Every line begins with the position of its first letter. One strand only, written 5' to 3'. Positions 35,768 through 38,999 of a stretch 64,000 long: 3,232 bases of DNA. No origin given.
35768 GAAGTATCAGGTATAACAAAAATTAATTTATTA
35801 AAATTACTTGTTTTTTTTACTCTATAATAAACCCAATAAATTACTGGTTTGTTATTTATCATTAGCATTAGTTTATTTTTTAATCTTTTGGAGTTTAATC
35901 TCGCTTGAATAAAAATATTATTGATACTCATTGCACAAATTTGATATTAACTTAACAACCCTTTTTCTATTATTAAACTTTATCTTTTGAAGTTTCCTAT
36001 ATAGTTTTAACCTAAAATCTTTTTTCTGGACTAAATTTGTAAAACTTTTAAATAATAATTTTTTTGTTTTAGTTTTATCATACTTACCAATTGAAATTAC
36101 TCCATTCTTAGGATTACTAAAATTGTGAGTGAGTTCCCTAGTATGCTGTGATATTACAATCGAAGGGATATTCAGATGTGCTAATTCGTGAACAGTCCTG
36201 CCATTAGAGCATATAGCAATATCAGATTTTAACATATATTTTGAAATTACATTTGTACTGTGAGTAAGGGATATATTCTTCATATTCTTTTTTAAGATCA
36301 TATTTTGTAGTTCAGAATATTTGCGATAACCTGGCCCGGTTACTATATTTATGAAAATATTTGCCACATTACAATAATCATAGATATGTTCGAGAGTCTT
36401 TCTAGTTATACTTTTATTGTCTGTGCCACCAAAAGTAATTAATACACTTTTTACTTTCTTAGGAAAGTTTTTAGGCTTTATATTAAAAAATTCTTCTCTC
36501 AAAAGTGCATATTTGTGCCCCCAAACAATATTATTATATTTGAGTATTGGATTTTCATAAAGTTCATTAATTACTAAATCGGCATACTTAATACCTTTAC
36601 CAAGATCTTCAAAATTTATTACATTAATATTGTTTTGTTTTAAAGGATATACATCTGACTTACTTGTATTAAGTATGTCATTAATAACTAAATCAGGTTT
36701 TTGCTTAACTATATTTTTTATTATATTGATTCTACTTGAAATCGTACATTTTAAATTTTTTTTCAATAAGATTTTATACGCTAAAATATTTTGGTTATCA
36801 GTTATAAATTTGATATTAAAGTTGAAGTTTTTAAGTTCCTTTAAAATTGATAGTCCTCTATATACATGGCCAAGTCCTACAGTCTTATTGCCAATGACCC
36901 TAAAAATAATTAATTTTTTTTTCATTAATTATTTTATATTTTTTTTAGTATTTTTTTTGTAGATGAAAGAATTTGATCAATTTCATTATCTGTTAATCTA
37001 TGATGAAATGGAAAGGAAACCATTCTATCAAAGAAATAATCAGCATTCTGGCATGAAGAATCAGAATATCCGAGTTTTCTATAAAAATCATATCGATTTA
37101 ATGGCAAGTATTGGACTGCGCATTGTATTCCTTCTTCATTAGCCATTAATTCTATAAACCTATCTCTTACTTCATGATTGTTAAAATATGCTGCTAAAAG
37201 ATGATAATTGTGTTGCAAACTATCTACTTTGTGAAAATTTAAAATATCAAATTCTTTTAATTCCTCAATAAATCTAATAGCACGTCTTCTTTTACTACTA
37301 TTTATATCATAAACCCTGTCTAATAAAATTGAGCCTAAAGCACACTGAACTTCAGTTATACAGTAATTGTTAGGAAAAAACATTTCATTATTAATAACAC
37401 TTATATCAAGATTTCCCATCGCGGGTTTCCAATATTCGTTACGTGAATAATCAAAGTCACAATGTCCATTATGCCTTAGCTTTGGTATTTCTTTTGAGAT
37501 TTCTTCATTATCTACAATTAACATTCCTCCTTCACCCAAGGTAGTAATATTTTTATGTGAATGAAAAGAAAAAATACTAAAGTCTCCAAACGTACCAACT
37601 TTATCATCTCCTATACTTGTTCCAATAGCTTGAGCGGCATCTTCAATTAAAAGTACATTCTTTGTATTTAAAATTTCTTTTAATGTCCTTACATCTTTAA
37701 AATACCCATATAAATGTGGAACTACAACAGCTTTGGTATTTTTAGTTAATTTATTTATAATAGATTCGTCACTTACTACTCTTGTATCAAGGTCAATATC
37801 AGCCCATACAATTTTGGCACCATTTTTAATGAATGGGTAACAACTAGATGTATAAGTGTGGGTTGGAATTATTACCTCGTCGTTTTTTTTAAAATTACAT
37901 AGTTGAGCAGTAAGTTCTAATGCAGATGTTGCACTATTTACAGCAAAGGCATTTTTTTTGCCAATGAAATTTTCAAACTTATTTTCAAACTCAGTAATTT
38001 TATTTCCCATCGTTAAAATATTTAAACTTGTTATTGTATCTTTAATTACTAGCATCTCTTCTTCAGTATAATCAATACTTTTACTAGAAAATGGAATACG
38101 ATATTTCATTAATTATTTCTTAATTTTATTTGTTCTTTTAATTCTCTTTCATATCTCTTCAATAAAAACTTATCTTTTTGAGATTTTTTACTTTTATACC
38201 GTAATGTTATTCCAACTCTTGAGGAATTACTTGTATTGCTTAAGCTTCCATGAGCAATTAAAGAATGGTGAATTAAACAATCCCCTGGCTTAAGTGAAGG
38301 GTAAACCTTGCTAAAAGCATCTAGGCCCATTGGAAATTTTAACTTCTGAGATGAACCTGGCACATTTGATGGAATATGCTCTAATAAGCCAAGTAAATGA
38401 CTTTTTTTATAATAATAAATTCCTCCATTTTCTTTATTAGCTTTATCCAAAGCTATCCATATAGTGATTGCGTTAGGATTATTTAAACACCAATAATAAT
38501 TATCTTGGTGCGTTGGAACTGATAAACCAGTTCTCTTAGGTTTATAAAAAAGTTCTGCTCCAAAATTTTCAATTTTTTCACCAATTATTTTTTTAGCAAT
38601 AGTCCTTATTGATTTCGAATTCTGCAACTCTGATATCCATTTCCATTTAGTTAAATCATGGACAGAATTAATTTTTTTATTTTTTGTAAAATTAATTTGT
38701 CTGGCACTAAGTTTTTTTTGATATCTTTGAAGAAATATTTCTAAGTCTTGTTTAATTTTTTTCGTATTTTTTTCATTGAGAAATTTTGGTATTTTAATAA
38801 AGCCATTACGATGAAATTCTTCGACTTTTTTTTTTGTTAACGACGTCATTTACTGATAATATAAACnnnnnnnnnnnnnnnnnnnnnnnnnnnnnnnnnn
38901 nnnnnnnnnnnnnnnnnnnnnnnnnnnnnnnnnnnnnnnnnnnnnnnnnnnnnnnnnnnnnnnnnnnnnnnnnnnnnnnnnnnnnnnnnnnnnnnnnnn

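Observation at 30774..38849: Sps/Pse-like nonulosonate module that lacks an acetyltransferase but has two formyltransferase-fold genes, a peptidase-fold protein and a PhyH dioxygenase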

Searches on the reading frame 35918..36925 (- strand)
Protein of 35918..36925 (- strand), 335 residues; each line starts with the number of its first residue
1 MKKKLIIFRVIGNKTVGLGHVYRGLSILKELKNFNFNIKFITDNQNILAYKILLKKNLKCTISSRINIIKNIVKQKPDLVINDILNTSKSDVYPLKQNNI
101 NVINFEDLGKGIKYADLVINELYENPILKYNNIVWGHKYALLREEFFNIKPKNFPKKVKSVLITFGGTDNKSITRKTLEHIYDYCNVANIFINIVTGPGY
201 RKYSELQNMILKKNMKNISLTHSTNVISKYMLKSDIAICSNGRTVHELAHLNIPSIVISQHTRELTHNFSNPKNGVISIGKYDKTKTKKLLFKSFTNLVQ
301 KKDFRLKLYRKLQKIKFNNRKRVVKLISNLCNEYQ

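Call 3: search_protein_families(library=pfam, proteins=[window:35918-36925:-], max_evalue=0.01)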
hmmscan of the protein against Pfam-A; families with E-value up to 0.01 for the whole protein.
window:35918-36925:- (335 aa): 1 family
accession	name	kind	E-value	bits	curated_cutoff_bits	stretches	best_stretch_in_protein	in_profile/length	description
PF04101.22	Glyco_tran_28_C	-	4.9e-06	27.1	22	1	162-304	3-146/166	Glycosyltransferase family 28 C-terminal domain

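Call 4: search_protein_families(library=ncbifam, proteins=[window:35918-36925:-], max_evalue=0.01)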
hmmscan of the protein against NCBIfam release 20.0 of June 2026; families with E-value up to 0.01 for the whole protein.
window:35918-36925:- (335 aa): 2 families
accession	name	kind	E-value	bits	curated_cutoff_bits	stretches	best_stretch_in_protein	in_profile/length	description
TIGR03590.1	PseG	equivalog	2.5e-40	138.8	153.55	1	6-259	3-268/280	UDP-2,4-diacetamido-2,4,6-trideoxy-beta-L-altropyranose hydrolase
TIGR01133.1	murG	equivalog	4.9e-05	22.5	250.25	1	160-322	184-347/353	undecaprenyldiphospho-muramoylpentapeptide beta-N-acetylglucosaminyltransferase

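Call 87: search_solved_structures(query=window:35918-36925:-, max_evalue=0.001)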
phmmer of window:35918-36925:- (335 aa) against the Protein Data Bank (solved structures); distinct sequences matched with E-value up to 0.001: 1.
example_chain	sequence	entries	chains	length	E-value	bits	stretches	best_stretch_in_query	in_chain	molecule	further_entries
3hbm_A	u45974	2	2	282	4.3e-07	32.6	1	6-249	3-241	UDP-sugar hydrolase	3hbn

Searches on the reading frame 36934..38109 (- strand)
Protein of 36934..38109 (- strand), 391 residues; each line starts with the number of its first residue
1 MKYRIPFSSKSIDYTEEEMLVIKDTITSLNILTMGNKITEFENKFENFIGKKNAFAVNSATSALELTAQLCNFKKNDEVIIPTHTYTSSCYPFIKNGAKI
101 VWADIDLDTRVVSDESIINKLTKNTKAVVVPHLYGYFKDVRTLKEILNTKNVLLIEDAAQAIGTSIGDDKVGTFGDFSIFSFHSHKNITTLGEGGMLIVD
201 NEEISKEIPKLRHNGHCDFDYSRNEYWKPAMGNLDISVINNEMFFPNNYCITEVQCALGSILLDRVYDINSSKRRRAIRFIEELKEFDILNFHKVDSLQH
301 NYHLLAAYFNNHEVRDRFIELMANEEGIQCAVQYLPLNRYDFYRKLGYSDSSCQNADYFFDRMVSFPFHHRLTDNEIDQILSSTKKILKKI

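Call 3: search_protein_families(library=pfam, proteins=[window:36934-38109:-], max_evalue=0.01)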
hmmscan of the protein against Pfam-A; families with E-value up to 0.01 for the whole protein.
window:36934-38109:- (391 aa): 2 families
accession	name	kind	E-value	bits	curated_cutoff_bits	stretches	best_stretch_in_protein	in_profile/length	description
PF01041.23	DegT_DnrJ_EryC1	-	8.3e-81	272.4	19.8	1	16-383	5-358/360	DegT/DnrJ/EryC1/StrS aminotransferase family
PF00266.25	Aminotran_5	-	4.4e-09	36.2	21.5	1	36-216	43-229/371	Aminotransferase class-V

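Call 4: search_protein_families(library=ncbifam, proteins=[window:36934-38109:-], max_evalue=0.01)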
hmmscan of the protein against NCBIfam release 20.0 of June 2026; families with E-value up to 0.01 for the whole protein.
window:36934-38109:- (391 aa): 16 families
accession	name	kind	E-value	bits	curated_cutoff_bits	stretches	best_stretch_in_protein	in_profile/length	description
TIGR03588.1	PseC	equivalog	2.6e-66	224.1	423.5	1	5-387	2-379/380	UDP-4-amino-4,6-dideoxy-N-acetyl-beta-L-altrosamine transaminase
NF008687.0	PRK11706.1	equivalog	2.3e-59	201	375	1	5-387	2-373/375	dTDP-4-amino-4,6-dideoxygalactose transaminase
NF008658.2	PRK11658.1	equivalog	2.3e-50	171.4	631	1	4-389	4-378/379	UDP-4-amino-4-deoxy-L-arabinose aminotransferase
TIGR04181.1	NHT_00031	hypoth_equivalog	3.9e-48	164.1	420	1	16-367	10-357/359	LegC family aminotransferase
TIGR02379.1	ECA_wecE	subfamily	1.4e-45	155.7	434.85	1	5-387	2-374/376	dTDP-4-amino-4,6-dideoxy-D-glucose transaminase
NF011936.0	PRK15407.1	equivalog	1.2e-33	116.4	423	1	4-287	36-330/440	lipopolysaccharide biosynthesis protein RfbH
TIGR04427.1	PLP_DesI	equivalog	3.9e-32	111.8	650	1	35-380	51-375/390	dTDP-4-dehydro-6-deoxyglucose aminotransferase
TIGR01977.1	am_tr_V_EF2568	hypoth_equivalog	1e-07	31.3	377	1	33-204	41-218/376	cysteine desulfurase family protein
TIGR01979.1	sufS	subfamily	1.2e-07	31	475.1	1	37-194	63-229/403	SufS family cysteine desulfurase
TIGR03235.1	DNA_S_dndA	equivalog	8.2e-05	22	480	1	94-209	109-223/353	cysteine desulfurase DndA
NF005817.0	PRK07683.1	equivalog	0.0003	19.6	575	1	53-134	91-171/387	aminotransferase A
NF006225.0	PRK08354.1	equivalog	0.001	18.5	288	1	31-159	41-164/318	putative aminotransferase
TIGR03403.1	nifS_epsilon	equivalog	0.001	18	587.7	1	85-203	102-219/382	NifS family cysteine desulfurase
NF011238.0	PRK14644.2-1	equivalog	0.0015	18.4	166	1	11-77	48-113/141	hypothetical protein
TIGR04422.1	PLP_IMCC1989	hypoth_equivalog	0.0037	16.7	75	0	25-213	11-170/315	putative PLP-dependent aminotransferase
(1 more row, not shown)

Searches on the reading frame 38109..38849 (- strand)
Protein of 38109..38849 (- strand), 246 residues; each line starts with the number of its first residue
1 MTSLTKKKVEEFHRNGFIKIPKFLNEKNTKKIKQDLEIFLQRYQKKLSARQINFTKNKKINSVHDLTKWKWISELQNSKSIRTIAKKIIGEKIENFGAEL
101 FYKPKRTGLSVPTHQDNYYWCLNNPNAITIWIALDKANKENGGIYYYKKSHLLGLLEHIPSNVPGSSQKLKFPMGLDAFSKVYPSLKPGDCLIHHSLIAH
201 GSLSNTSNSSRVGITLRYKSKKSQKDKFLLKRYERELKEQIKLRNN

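Call 3: search_protein_families(library=pfam, proteins=[window:38109-38849:-], max_evalue=0.01)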
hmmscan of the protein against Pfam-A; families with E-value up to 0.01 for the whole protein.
window:38109-38849:- (246 aa): 2 families
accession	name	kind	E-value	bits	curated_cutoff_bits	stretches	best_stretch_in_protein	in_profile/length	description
PF05721.19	PhyH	-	6.4e-27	95.7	22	1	12-212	1-212/213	Phytanoyl-CoA dioxygenase (PhyH)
PF23169.1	HalD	-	0.002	18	26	1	6-95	7-100/228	Halogenase D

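Call 4: search_protein_families(library=ncbifam, proteins=[window:38109-38849:-], max_evalue=0.01)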
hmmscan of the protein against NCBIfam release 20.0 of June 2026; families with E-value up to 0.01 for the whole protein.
window:38109-38849:- (246 aa): 6 families
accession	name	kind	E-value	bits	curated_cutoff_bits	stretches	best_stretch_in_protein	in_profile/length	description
NF052437.1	MPhHdxlPhnYGIM8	equivalog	1.5e-12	47.6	500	1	2-220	3-215/260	methylphosphonate hydroxylase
NF045813.1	DxPntBtaHylase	equivalog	1.3e-08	34.5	550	1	73-218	88-247/285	1-deoxypentalenic acid 11-beta-hydroxylase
TIGR04324.1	SpoChoClust_2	subfamily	3.2e-07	30.2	150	1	11-227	3-221/248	sporadic carbohydrate cluster 2OG-Fe(II) oxygenase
TIGR01762.1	chlorin-enz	subfamily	2.1e-05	24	226.3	0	180-220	207-248/288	chlorinating enzyme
TIGR02408.1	ectoine_ThpD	equivalog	0.00016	21.1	336.5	1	3-151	16-169/277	ectoine hydroxylase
NF052529.1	PG_M23_Pgp6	exception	0.00063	18.5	600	1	53-142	254-346/452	peptidoglycan metallopeptidase Pgp6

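Call 85: search_solved_structures(query=window:38109-38849:-, max_evalue=0.001)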
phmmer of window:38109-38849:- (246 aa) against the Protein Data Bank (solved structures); distinct sequences matched with E-value up to 0.001: 11.
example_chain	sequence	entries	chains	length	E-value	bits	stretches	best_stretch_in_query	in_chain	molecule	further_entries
9c9n_A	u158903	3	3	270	3.4e-12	49.6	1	79-216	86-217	Fe/2-OG dependent dioxygenase MysH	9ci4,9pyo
9pze_A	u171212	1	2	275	3.6e-12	49.5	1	79-216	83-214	Fe/2-OG dependent dioxygenase MysH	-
6zyk_A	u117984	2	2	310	6.6e-12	48.6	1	9-220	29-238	Monooxygenase | Uncharacterized protein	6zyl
4xab_A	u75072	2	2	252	7.7e-08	35.3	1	10-219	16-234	EvdO2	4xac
5epa_A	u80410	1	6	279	7.9e-08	35.3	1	3-215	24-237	SnoK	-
3emr_A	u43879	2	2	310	4e-07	33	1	3-223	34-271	EctD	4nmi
2rdn_A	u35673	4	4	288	9.2e-07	31.8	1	63-212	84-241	1-deoxypentalenic acid 11-beta hydroxylase; Fe(II)/alpha-ketoglutarate dependent hydroxyla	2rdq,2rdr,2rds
2a1x_A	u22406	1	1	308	3.7e-06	29.8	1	7-220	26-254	Phytanoyl-CoA dioxygenase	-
2opw_A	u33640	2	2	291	8.8e-06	28.6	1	75-217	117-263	PHYHD1 protein | Phytanoyl-CoA dioxygenase domain-containing protein 1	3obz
5ep9_A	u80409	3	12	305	2.6e-05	27.1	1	77-218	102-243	SnoN,Epimerase SnoN | SnoN,SnoN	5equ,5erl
8fnc_14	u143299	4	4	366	0.00054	22.7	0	72-151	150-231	Phytanoyl-CoA dioxygenase family protein | RNA-editing substrate-binding complex protein 14 (RESC14)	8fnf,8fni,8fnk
